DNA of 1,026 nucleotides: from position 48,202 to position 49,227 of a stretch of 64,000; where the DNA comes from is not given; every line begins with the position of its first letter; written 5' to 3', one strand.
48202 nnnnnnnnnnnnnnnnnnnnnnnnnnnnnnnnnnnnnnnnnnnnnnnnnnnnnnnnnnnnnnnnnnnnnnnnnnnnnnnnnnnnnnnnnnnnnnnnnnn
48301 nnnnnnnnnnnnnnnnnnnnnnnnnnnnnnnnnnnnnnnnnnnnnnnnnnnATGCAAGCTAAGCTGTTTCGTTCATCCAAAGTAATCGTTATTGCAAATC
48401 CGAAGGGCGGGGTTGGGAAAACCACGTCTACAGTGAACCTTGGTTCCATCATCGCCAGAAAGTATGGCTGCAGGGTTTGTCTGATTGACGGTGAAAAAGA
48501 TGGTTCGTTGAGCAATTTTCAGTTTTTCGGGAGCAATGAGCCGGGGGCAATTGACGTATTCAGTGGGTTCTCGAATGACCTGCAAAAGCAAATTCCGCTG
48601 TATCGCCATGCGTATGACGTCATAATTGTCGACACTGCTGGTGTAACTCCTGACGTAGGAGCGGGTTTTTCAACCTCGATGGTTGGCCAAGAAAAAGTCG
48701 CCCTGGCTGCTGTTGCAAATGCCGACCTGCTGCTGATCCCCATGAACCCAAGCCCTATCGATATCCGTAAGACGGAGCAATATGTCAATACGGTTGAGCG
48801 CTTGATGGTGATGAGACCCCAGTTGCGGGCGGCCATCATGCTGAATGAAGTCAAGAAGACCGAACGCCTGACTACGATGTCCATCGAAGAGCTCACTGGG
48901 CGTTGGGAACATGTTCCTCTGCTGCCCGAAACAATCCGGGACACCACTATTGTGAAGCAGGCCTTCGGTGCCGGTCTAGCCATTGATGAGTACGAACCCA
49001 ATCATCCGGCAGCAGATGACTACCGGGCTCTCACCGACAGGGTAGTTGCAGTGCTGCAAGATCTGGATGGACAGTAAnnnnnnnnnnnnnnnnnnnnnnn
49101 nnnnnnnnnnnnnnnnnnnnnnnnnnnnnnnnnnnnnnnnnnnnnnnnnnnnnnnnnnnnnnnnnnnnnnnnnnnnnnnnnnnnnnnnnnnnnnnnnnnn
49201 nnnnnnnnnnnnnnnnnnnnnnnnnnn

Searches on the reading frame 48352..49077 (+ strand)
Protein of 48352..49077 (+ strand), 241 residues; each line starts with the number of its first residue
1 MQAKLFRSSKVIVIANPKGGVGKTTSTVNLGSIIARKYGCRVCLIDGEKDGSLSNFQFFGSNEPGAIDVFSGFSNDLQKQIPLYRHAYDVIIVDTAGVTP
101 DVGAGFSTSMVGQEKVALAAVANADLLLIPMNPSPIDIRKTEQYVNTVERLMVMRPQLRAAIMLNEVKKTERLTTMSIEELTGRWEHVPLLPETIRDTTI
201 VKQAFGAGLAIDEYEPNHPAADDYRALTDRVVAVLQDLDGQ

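Call 18: search_protein_families(library=pfam, proteins=[window:48352-49077:+], max_evalue=0.01)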
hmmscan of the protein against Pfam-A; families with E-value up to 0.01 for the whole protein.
window:48352-49077:+ (241 aa): 6 families
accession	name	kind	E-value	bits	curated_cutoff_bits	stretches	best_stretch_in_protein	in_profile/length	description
PF01656.29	CbiA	-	1e-14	55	25.4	1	12-205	1-119/125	CobQ/CobB/MinD/ParA nucleotide binding domain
PF13614.12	AAA_31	-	4.5e-13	50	27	1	9-54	1-45/177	AAA domain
PF07015.17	VirC1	-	1.3e-09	38.2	24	1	10-195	2-176/231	VirC1 protein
PF10609.15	ParA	-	4.1e-06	26.8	27.1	1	9-157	3-146/246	NUBPL iron-transfer P-loop NTPase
PF09140.17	MipZ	-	2.1e-05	24.4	20.7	0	10-46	1-36/262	ATPase MipZ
PF00142.24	Fer4_NifH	-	0.0035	17.3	25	0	17-108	7-97/271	4Fe-4S iron sulfur cluster binding proteins, NifH/frxC family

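Call 69: search_protein_families(library=ncbifam, proteins=[window:48352-49074:+], max_evalue=0.01)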
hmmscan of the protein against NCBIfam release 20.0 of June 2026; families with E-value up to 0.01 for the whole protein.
window:48352-49074:+ (241 aa): 19 families
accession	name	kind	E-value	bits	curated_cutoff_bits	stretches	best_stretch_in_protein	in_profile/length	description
NF041546.1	ParA_partition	equivalog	2.3e-34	118.7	180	1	11-229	1-202/203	ParA family partition ATPase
TIGR01969.1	minD_arch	subfamily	3.7e-10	39.4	201.75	1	11-58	2-46/251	cell division ATPase MinD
TIGR01968.1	minD_bact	equivalog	1.7e-09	37.4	212.9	1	10-48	2-39/261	septum site-determining protein MinD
NF010423.0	PRK13849.1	equivalog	3.9e-09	36.2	313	1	10-191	2-172/231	conjugal transfer ATPase VirC1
TIGR03371.1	cellulose_yhjQ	equivalog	5.9e-09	35.8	157.85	1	10-54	2-45/246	cellulose biosynthesis protein BcsQ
TIGR03453.1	partition_RepA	equivalog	8.9e-08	31.4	348.45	1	10-56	105-150/387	plasmid partitioning protein RepA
TIGR01007.1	eps_fam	subfamily_domain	5.8e-06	26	108.05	1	9-67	17-75/204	polysaccharide biosynthesis tyrosine autokinase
NF041283.1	PrgP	equivalog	1.1e-05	24.9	400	1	9-52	2-45/297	ParA superfamily DNA segregation protein PrgP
TIGR01281.1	DPOR_bchL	equivalog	1.8e-05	24.3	345.15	1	17-114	7-103/268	ferredoxin:protochlorophyllide reductase (ATP-dependent) iron-sulfur ATP-binding protein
NF047398.1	AAA_KGGVGR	domain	0.00015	22.2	90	1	10-46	3-38/190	KGGVGR-motif variant AAA ATPase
NF041136.1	MrpORP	equivalog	0.00039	19.8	450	1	10-48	6-43/365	iron-sulfur cluster carrier protein MrpORP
NF010259.0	PRK13705.1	equivalog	0.00069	18.7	725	0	9-49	106-145/388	plasmid-partitioning protein SopA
NF033200.1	F430_CfbC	exception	0.0016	17.9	402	0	17-105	7-93/260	Ni-sirohydrochlorin a,c-diamide reductive cyclase ATP-dependent reductase subunit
NF008079.0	PRK10818.1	equivalog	0.0017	17.8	508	1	10-47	3-39/270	septum site-determining protein MinD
TIGR00345.1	GET3_arsA_TRC40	subfamily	0.0028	17.2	135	0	18-54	5-40/299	TRC40/GET3/ArsA family transport-energizing ATPase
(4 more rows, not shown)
